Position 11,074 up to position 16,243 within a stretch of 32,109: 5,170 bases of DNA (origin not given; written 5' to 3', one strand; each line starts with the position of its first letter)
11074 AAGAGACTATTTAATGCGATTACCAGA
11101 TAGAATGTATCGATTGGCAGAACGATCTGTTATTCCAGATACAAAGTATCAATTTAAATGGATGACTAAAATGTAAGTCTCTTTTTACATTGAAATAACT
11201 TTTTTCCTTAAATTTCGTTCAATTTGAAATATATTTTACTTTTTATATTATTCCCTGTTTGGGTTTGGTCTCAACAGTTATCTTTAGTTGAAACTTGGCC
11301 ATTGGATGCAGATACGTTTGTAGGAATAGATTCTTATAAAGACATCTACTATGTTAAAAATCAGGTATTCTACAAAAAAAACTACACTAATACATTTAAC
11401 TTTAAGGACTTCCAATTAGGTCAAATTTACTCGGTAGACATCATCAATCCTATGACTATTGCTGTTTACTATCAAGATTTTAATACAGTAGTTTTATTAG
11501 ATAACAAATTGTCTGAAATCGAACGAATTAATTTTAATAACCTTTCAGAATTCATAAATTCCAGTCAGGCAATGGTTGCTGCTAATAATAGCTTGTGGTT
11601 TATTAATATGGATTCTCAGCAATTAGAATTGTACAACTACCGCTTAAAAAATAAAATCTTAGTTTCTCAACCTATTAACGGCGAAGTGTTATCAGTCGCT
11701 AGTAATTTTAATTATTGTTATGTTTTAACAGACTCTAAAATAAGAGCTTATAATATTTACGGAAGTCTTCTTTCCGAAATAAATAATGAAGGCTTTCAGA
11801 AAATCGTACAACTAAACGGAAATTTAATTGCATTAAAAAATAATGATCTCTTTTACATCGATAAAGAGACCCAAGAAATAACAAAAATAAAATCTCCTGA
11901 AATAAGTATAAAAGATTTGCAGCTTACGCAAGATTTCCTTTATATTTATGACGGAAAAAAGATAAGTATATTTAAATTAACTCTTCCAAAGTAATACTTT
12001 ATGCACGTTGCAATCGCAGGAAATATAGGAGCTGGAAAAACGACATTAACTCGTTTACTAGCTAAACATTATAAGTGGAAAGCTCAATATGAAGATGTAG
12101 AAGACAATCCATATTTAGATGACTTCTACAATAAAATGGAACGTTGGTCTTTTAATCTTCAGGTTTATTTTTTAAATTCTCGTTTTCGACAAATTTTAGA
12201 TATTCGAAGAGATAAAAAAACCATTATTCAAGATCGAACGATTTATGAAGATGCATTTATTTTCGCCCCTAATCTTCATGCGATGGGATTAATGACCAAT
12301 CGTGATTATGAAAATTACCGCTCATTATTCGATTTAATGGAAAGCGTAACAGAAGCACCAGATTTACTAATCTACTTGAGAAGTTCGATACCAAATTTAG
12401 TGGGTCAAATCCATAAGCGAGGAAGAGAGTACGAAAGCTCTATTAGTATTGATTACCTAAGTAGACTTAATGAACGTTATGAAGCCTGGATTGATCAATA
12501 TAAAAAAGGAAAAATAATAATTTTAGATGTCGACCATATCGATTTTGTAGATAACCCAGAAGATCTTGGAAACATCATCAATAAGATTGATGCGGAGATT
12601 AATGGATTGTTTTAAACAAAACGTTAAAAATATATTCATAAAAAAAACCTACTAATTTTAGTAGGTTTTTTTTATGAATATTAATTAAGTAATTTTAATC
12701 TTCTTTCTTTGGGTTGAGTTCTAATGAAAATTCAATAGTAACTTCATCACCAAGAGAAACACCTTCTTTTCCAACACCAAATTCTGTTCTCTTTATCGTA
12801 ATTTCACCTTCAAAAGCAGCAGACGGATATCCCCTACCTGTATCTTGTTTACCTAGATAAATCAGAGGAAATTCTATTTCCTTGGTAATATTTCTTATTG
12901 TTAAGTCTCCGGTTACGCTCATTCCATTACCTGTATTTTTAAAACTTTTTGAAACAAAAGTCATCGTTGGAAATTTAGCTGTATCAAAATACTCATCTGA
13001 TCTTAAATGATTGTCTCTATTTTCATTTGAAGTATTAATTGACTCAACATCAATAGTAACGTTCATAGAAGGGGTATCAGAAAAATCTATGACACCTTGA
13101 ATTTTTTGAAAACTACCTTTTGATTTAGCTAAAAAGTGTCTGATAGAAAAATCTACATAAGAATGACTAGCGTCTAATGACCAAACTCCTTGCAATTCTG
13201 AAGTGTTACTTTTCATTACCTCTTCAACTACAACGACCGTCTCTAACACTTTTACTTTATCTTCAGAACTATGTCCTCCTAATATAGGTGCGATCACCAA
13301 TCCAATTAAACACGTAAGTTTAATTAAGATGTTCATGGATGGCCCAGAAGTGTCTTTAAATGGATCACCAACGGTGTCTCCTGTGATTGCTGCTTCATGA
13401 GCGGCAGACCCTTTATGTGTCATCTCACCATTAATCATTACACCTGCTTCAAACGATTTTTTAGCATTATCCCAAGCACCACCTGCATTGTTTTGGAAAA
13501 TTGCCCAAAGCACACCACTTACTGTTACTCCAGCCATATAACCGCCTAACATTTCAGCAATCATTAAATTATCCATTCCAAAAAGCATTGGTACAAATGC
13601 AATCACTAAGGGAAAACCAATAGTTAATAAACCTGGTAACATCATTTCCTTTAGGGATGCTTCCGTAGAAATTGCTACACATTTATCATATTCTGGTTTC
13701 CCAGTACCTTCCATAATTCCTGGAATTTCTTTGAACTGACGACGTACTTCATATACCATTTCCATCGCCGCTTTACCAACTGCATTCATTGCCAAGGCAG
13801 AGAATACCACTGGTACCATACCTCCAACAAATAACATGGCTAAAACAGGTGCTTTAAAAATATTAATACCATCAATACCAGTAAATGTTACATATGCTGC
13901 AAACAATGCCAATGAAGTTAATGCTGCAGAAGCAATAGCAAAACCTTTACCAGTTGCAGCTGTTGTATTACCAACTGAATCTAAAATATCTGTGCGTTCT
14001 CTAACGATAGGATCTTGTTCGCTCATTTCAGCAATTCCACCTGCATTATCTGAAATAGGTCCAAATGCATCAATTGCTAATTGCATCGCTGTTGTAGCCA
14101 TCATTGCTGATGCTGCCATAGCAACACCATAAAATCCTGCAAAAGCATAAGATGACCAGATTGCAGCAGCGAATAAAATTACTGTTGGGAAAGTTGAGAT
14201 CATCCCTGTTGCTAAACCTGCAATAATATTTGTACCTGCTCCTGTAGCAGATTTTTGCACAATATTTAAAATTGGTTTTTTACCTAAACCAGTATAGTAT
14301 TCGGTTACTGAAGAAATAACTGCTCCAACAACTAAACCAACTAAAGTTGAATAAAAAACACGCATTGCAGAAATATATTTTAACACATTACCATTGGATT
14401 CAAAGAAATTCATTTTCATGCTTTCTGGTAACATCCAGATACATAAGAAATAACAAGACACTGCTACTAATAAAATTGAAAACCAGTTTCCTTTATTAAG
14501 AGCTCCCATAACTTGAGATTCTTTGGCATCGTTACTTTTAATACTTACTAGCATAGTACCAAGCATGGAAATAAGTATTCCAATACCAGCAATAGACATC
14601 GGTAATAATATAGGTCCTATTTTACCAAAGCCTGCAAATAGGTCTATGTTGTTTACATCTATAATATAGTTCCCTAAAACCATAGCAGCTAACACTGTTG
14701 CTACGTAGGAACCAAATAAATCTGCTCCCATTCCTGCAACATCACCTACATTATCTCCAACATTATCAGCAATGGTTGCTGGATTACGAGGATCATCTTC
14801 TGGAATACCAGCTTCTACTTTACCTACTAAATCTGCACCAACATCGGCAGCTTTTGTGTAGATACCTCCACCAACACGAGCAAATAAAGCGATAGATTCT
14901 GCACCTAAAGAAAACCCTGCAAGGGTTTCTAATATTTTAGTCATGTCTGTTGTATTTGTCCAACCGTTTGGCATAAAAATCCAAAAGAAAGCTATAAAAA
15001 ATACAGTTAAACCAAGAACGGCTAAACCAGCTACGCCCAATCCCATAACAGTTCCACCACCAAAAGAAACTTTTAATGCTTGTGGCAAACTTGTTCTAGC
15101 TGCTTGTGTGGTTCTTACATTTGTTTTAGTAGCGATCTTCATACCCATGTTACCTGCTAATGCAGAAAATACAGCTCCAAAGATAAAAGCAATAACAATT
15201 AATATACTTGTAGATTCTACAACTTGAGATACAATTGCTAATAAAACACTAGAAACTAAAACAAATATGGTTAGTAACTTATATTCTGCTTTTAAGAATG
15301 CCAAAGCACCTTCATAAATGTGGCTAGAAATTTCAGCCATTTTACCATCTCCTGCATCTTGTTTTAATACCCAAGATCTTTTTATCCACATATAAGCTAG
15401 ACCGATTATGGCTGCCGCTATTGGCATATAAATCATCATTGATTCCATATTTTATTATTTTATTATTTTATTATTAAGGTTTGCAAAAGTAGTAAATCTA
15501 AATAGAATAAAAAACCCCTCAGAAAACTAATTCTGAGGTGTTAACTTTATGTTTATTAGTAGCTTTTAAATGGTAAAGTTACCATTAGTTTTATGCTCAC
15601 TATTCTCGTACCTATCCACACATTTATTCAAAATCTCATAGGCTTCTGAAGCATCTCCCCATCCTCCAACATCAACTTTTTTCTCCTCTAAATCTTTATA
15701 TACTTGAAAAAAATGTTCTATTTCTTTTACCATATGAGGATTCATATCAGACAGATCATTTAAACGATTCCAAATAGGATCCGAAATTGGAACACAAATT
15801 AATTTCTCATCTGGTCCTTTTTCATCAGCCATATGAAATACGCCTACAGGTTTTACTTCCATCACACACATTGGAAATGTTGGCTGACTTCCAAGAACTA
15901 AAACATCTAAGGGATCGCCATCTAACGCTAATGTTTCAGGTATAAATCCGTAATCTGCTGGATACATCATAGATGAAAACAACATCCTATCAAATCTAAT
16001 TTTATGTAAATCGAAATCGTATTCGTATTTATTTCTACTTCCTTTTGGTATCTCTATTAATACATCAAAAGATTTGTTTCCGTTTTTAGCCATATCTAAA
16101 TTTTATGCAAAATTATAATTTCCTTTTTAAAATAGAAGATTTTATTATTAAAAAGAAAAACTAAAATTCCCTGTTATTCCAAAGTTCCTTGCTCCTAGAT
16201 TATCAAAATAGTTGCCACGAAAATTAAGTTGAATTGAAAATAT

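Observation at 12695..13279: Membrane pyrophosphatase fused to a C-terminal YceI lipid/polyisoprenoid-binding domain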

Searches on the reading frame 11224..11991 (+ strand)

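Call 4: search_protein_families(library=pfam, proteins=[window:11224-11991:+], max_evalue=0.01)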
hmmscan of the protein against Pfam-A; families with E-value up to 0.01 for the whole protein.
window:11224-11991:+ (256 aa): 1 family
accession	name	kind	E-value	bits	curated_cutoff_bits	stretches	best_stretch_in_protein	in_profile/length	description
PF25171.1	Beta-prop_WDR36-Utp21_1st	-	0.0015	18.4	80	1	133-221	8-99/266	WDR36/Utp21 first beta-propeller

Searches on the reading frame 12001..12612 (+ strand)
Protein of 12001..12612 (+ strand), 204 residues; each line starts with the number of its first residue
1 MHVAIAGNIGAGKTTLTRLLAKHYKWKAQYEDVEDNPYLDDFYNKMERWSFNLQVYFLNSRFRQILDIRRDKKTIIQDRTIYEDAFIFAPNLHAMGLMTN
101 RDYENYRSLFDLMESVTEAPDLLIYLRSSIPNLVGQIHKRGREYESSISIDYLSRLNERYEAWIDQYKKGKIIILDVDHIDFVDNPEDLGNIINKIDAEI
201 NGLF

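Call 4: search_protein_families(library=pfam, proteins=[window:12001-12612:+], max_evalue=0.01)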
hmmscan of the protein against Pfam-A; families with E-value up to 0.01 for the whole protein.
window:12001-12612:+ (204 aa): 8 families
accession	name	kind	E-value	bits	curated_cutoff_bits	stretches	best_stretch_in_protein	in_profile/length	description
PF01712.25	dNK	-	2e-57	194.7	27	1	4-198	2-200/203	Deoxynucleoside kinase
PF02223.23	Thymidylate_kin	-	8.9e-05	22.7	27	0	111-176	109-173/185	Thymidylate kinase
PF00005.33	ABC_tran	-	9.2e-05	23.5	25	1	3-81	14-80/137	ABC transporter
PF13238.12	AAA_18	-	0.00071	20.5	29.4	1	3-35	1-34/128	AAA domain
PF20720.3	nSTAND3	-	0.0015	18.7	27.2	1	2-33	19-51/155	Novel STAND NTPase 3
PF02367.23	TsaE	-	0.002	18.5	26.6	1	3-27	24-48/128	Threonylcarbamoyl adenosine biosynthesis protein TsaE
PF13521.12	AAA_28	-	0.0029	18.3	27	1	3-79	2-81/164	AAA domain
PF00485.24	PRK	-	0.006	16.8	22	0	3-46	2-48/196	Phosphoribulokinase / Uridine kinase family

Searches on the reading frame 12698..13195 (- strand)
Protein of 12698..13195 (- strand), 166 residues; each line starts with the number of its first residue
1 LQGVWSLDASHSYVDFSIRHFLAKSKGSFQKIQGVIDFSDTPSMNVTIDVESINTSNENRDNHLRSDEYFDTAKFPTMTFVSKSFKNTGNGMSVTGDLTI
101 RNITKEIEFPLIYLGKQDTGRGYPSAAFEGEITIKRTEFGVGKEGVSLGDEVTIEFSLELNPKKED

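Call 16: search_solved_structures(query=window:12698-13195:-, max_evalue=0.001, show_alignments=3)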
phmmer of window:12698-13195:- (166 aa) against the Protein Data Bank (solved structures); distinct sequences matched with E-value up to 0.001: 11.
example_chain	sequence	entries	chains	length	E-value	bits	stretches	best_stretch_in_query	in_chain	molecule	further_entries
1y0g_A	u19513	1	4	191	6.2e-23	84.6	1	8-159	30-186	Protein yceI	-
5w17_A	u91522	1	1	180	8.7e-23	84.1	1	5-164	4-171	Putative periplasmic protein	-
5w2x_A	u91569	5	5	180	1e-22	83.9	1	5-164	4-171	Polyisoprenoid-binding protein | Putative periplasmic protein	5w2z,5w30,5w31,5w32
5w2d_A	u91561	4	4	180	1.1e-22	83.8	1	5-164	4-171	Polyisoprenoid-binding protein | Putative periplasmic protein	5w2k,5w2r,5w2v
2fgs_A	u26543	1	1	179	1.1e-22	83.8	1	5-164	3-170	Putative periplasmic protein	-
5w37_A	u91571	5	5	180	1.8e-22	83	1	5-164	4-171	Polyisoprenoid-binding protein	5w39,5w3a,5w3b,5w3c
7bwl_A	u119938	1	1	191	7.1e-21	77.9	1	8-157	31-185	UPF0312 protein PA0423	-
3hpe_A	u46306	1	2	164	4.7e-19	72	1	5-159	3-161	Conserved hypothetical secreted protein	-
1wub_A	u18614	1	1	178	3.4e-16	62.7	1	5-111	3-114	conserved hypothetical protein TT1927b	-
5ixg_B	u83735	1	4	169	7.7e-14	55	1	4-108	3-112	YceI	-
5ixh_A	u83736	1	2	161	1.2e-10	44.6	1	9-158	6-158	YceI-like domain protein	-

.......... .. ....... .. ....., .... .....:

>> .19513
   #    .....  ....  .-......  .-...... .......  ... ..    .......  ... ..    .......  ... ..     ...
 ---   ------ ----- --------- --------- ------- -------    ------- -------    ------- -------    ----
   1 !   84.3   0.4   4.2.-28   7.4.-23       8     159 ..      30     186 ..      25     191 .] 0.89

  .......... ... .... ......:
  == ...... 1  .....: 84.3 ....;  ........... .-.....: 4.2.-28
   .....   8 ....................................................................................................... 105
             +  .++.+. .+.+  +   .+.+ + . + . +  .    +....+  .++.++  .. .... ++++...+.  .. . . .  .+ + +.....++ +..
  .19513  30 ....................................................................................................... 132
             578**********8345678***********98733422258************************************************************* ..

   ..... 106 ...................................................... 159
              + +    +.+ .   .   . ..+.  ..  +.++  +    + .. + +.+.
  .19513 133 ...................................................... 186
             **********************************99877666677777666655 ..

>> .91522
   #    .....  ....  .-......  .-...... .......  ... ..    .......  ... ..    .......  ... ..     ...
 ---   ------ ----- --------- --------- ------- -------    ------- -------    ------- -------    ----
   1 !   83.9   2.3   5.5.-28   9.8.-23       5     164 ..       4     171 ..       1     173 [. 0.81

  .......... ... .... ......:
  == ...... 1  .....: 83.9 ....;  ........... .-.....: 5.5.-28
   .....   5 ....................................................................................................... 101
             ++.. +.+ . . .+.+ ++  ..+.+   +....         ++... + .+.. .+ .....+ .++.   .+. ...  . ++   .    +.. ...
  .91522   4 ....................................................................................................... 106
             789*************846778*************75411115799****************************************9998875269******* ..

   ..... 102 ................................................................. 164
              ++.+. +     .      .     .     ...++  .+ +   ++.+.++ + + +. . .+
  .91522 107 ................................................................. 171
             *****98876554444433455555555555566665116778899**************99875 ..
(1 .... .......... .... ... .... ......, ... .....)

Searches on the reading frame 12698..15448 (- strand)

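Call 4: search_protein_families(library=pfam, proteins=[window:12698-15448:-], max_evalue=0.01)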
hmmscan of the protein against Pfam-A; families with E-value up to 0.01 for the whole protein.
window:12698-15448:- (917 aa): 2 families
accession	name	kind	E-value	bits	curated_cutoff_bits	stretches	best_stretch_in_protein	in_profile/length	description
PF03030.21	H_PPase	-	2.1e-253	843.2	29.7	1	14-719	1-645/645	Inorganic H+ pyrophosphatase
PF04264.18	YceI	-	2e-42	145.6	23.7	1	756-911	1-150/150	YceI-like domain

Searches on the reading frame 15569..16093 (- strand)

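Call 4: search_protein_families(library=pfam, proteins=[window:15569-16093:-], max_evalue=0.01)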
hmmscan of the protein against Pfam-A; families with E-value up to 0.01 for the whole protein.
window:15569-16093:- (175 aa): 1 family
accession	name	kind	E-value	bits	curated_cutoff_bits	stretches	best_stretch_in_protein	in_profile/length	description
PF00719.24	Pyrophosphatase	-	2.1e-62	209.9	23.5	1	11-163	1-153/153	Inorganic pyrophosphatase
